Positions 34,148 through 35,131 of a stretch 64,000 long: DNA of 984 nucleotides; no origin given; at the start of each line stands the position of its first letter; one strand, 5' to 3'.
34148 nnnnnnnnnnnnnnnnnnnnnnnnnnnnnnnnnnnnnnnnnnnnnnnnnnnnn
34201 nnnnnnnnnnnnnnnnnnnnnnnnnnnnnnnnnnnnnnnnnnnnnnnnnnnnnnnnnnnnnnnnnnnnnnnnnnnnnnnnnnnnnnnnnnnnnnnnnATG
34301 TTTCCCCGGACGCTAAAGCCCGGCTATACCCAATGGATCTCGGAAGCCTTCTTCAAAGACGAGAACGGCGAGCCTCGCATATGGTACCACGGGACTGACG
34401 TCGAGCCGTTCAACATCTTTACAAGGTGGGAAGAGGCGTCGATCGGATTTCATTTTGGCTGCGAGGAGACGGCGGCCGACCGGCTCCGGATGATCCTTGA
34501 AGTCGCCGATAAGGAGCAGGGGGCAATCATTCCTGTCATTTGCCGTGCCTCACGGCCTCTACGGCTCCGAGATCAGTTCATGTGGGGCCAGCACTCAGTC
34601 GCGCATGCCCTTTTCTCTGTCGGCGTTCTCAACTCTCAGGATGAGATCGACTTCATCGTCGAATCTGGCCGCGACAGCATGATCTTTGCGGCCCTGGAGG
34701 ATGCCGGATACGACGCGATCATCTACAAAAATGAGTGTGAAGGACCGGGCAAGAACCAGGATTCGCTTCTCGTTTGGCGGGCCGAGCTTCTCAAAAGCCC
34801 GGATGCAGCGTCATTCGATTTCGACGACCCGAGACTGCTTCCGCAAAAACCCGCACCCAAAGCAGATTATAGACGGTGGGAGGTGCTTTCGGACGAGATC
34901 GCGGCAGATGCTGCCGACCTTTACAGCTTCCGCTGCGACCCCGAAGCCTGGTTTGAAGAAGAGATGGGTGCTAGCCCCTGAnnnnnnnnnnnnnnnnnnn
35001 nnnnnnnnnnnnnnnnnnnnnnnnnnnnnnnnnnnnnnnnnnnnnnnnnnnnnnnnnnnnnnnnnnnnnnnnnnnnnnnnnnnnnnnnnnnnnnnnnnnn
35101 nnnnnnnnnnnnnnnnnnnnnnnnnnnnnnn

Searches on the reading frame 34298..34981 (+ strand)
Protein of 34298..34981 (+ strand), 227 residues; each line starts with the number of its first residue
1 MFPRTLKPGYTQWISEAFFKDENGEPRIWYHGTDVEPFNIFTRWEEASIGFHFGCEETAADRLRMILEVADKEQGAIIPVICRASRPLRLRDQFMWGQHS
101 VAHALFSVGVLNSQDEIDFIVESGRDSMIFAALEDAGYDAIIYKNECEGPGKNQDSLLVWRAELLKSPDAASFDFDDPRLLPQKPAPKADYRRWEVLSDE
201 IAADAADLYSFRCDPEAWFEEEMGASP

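Call 23: search_protein_families(library=pfam, proteins=[window:34298-34981:+], max_evalue=0.01)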
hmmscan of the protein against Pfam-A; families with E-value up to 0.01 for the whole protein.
window:34298-34981:+ (227 aa): 1 family
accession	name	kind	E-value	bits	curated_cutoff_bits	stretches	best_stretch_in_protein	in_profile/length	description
PF18760.7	ART-PolyVal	-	3.4e-10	41.3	31.2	1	21-173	1-138/140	ADP-Ribosyltransferase in polyvalent proteins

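Call 27: search_protein_families(library=ncbifam, proteins=[window:34298-34981:+], max_evalue=0.01)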
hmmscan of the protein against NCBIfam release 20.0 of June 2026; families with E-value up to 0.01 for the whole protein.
window:34298-34981:+ (227 aa): 0 families

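Call 28: search_protein_families(library=padloc, proteins=[window:34298-34981:+], max_evalue=0.01)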
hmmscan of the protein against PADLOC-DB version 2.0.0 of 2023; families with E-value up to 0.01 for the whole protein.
window:34298-34981:+ (227 aa): 0 families

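Call 57: search_protein_families(library=phrogs, proteins=[window:34298-34981:+], max_evalue=0.001)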
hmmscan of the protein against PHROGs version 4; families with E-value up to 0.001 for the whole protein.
window:34298-34981:+ (227 aa): 1 family
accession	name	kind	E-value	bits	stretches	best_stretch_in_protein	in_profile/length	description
phrog_21376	-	unknown function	1.4e-11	43.6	1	10-167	531-671/1664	-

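Call 69: search_dna_similar(query=window:34298-34981:+, collection=plasmids, mode=protein, max_rows=15)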
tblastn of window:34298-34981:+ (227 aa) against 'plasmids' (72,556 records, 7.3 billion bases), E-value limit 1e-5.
Records with a match: 6; places in all: 7; records where one place covers at least 80% of the query: 1.
Best place of each record, by identity: <60% 6.
By first word of the organism name: Variovorax 4; Rhizobium 1; Sphingosinicella 1.
By predicted mobility (MOB-suite, as given by PLSDB): non-mobilizable 5; mobilizable 1.
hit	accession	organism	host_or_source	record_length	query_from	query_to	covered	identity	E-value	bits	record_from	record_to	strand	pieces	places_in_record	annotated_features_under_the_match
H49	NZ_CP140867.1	Rhizobium leguminosarum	Trifolium pratense,whole organism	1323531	6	212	91%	46.7%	2e-53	191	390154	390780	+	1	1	record has no annotation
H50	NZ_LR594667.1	Variovorax sp. SRS16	linuron-contaminated soil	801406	28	170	63%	35.9%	1e-12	74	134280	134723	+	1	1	hypothetical protein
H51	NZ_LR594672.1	Variovorax sp. PBL-E5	linuron-contaminated soil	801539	28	170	63%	35.9%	1e-12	74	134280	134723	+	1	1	hypothetical protein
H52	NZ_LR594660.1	Variovorax sp. PBL-H6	linuron-contaminated soil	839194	28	170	63%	35.9%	1e-12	74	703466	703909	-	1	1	hypothetical protein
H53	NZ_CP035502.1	Sphingosinicella sp. BN140058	Cell culture,soil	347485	30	210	80%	28.1%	2e-7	59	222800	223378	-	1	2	hypothetical protein (x2)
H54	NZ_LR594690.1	Variovorax sp. WDL1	linuron-contaminated soil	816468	41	170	57%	36.4%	1e-11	71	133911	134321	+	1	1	hypothetical protein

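Call 71: get_annotated_region(hit=H49, flank=20000)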
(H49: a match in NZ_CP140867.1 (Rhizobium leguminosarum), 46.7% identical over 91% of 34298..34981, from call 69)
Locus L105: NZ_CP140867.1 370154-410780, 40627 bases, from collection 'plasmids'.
description: Rhizobium leguminosarum strain TP16 plasmid pRlX5, complete sequence
organism: Rhizobium leguminosarum (NCBI taxid 384)
taxonomy: Bacteria; Pseudomonadota; Alphaproteobacteria; Hyphomicrobiales; Rhizobiaceae; Rhizobium; Rhizobium leguminosarum
host: -; source: Trifolium pratense,whole organism; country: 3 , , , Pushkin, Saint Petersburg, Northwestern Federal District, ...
typing (MOB-suite, as given by PLSDB): non-mobilizable
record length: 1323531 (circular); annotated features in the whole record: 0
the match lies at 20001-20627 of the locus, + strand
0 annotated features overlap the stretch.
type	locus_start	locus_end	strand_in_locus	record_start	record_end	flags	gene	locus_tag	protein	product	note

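Call 102: search_solved_structures(query=window:34298-34978:+, max_evalue=1, show_alignments=2)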
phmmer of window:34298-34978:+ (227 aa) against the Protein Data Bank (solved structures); distinct sequences matched with E-value up to 1: 0.

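Call 107: find_related_loci(query=A6, collection=viral_contigs, flank=10000)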
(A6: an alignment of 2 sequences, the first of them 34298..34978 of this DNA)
Query A6 (227 aa) in viral_contigs; peptide patterns used: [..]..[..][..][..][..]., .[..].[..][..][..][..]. (x = any residue, [..] = any of these).
39 stretches matched a pattern; 1 encode a relative of the query (tblastn E <= 1e-3); 1 distinct loci.
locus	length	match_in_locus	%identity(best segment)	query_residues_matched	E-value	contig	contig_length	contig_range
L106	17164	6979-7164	32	12-83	1e-5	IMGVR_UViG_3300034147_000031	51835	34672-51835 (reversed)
